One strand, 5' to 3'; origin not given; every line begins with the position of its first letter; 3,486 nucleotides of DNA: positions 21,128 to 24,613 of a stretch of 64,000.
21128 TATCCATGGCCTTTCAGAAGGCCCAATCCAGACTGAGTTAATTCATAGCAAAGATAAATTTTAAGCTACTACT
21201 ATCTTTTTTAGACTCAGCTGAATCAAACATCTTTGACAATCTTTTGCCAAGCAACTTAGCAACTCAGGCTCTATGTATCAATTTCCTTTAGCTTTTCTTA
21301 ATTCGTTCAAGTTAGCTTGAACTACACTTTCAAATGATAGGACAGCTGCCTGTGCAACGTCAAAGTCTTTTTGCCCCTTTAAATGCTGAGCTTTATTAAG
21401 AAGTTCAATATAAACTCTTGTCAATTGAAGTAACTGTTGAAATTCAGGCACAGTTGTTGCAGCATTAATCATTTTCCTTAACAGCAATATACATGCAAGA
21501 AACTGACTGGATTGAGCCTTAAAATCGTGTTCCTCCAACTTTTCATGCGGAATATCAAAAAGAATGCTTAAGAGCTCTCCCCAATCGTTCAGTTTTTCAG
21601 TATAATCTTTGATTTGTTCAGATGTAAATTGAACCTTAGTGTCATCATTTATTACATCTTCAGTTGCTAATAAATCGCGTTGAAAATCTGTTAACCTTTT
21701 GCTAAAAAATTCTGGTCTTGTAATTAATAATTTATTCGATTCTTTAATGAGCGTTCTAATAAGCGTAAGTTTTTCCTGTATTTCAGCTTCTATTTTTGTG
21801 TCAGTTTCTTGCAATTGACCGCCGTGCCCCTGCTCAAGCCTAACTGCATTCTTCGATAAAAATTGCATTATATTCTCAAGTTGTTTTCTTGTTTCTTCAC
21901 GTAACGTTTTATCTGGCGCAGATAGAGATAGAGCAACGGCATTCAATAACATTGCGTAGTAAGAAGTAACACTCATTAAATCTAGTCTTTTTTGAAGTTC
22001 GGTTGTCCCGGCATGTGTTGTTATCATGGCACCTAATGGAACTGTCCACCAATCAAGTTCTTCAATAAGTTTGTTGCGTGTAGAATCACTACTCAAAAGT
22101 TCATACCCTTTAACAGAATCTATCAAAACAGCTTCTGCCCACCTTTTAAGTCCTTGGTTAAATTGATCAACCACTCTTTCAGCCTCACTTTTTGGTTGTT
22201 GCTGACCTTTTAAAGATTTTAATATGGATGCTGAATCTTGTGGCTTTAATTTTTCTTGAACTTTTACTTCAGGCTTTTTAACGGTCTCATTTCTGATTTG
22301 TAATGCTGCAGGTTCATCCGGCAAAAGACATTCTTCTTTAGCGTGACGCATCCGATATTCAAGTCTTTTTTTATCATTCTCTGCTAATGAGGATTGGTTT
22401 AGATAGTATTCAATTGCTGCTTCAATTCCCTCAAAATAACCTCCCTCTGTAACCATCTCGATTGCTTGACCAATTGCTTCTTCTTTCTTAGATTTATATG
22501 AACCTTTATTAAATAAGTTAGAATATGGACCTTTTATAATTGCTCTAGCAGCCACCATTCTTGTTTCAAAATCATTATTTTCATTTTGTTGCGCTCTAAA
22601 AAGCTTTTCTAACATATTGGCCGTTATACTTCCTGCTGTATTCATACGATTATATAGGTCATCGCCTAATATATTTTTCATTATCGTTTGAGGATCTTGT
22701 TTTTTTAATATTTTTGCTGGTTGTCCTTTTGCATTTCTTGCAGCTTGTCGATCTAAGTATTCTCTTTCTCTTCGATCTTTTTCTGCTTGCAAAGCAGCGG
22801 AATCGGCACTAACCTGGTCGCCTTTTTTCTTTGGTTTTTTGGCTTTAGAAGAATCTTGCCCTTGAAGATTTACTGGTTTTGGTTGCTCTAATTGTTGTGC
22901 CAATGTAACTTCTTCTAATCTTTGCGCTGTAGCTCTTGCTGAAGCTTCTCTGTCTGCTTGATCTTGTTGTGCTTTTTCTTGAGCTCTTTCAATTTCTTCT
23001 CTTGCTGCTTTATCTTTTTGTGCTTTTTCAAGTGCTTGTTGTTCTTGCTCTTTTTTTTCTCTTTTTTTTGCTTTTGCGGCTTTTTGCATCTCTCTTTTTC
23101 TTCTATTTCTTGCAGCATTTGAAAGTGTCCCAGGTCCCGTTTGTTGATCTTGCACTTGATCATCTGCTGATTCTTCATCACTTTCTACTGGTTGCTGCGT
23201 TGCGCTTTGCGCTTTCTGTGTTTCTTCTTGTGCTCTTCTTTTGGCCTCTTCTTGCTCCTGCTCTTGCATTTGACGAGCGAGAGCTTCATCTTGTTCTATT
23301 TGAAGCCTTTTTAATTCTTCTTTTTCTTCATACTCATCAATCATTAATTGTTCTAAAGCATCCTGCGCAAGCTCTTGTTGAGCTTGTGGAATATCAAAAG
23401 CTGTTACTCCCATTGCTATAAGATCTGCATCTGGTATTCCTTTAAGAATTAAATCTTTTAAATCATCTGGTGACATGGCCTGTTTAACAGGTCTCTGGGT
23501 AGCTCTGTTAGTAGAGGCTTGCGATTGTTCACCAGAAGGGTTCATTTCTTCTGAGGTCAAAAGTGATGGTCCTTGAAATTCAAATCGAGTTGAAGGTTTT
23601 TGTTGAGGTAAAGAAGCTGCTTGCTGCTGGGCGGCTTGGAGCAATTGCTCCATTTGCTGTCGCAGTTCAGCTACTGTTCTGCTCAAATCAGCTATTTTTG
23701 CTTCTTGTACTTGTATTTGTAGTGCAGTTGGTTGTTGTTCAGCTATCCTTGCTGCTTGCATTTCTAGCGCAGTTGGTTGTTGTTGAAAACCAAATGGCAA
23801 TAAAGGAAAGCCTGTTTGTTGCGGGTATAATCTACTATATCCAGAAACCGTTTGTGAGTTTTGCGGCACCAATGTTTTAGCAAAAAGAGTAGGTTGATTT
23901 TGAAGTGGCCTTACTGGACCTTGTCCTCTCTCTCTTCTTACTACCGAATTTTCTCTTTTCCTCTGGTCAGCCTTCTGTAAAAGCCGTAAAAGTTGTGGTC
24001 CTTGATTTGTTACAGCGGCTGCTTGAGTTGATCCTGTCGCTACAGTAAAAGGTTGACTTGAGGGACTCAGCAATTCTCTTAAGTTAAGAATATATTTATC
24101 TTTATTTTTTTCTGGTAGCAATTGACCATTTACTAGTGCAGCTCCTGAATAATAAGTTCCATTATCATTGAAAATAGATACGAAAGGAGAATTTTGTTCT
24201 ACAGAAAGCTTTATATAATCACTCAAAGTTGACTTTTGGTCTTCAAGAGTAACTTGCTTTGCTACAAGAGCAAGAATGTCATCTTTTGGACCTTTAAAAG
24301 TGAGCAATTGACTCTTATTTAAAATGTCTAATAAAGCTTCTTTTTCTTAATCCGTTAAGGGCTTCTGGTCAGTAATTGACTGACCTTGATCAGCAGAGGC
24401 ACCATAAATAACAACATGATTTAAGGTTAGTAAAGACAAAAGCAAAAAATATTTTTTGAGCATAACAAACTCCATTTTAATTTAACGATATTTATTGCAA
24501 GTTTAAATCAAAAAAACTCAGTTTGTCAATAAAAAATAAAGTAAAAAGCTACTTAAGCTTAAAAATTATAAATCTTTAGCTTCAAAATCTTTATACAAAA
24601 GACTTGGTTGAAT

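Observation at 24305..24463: A single in-frame TAA separates a well-formed signal peptide from the 1009-aa ORF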

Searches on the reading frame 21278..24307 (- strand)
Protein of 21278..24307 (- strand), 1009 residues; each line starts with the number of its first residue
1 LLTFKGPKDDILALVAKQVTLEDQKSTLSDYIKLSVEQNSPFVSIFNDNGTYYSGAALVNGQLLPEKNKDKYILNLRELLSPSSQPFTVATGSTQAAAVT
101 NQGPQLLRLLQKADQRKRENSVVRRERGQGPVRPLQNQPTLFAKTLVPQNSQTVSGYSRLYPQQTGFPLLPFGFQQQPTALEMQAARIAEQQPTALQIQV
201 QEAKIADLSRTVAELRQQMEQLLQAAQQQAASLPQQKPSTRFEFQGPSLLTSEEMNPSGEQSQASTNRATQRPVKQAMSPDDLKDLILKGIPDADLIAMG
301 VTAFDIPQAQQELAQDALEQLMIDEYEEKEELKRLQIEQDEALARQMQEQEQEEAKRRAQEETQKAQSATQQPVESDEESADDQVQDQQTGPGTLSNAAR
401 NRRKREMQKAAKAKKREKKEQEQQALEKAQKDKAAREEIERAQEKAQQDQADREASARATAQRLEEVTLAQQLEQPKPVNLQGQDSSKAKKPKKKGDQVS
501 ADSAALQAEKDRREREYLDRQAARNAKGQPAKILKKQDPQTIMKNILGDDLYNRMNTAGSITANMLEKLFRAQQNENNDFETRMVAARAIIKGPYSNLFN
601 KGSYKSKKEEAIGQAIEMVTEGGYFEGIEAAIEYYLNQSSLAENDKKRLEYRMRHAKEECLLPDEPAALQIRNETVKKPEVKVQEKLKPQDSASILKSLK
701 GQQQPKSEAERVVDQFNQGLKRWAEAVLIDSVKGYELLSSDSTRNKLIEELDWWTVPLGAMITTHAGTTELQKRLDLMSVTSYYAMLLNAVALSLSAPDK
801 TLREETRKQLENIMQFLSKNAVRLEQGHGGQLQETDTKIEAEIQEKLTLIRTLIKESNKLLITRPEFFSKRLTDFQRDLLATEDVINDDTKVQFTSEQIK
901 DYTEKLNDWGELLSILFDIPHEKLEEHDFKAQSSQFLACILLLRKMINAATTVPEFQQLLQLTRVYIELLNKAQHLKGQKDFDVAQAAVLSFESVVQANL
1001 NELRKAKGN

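Call 6: search_protein_families(library=pfam, proteins=[window:21278-24307:-], max_evalue=0.01)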
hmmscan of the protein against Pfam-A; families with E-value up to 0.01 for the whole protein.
window:21278-24307:- (1009 aa): 0 families

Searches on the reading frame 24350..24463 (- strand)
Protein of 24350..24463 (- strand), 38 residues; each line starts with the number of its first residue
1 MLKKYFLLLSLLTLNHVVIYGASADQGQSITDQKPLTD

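Call 19: find_encoding_contigs(protein=P0007, flank=4000, max_places=5)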
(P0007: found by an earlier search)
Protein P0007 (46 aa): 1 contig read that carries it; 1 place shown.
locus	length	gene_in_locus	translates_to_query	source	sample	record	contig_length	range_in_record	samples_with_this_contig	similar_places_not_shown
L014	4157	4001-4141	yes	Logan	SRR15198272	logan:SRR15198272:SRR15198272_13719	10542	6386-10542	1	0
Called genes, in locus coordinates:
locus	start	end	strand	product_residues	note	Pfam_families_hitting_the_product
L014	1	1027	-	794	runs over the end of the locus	PF03958:Secretin_N (weak), PF00263:Secretin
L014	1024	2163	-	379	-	PF11356:T2SSC, PF13180:PDZ_2 (faint)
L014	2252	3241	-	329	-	PF00493:MCM (faint), PF20030:bpMoxR, PF05496:RuvB_N (faint), PF07726:AAA_3, PF07728:AAA_5, PF17863:AAA_lid_2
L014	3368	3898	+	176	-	PF22769:DCD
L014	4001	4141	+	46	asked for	-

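Call 20: find_encoding_contigs(protein=P0006, flank=1500, max_places=10)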
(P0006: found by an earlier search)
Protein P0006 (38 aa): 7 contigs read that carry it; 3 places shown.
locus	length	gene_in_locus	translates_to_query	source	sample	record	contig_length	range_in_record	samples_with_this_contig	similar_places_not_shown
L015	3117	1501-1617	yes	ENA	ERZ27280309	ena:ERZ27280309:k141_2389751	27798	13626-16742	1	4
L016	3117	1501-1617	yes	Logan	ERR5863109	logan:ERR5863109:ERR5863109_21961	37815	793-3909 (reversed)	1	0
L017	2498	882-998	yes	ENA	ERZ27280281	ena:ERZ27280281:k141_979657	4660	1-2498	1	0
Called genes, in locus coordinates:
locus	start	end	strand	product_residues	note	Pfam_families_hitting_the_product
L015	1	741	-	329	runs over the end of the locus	PF00493:MCM (faint), PF20030:bpMoxR, PF05496:RuvB_N (faint), PF07726:AAA_3, PF07728:AAA_5, PF17863:AAA_lid_2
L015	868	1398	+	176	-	PF22769:DCD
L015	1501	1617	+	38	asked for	-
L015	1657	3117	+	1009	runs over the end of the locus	-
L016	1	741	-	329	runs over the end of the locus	PF00493:MCM (faint), PF20030:bpMoxR, PF05496:RuvB_N (faint), PF07726:AAA_3, PF07728:AAA_5, PF17863:AAA_lid_2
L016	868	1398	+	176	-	PF22769:DCD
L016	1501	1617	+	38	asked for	-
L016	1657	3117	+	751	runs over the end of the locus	?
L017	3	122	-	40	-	?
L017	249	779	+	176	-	PF22769:DCD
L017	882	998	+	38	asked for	-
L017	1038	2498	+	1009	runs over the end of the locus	-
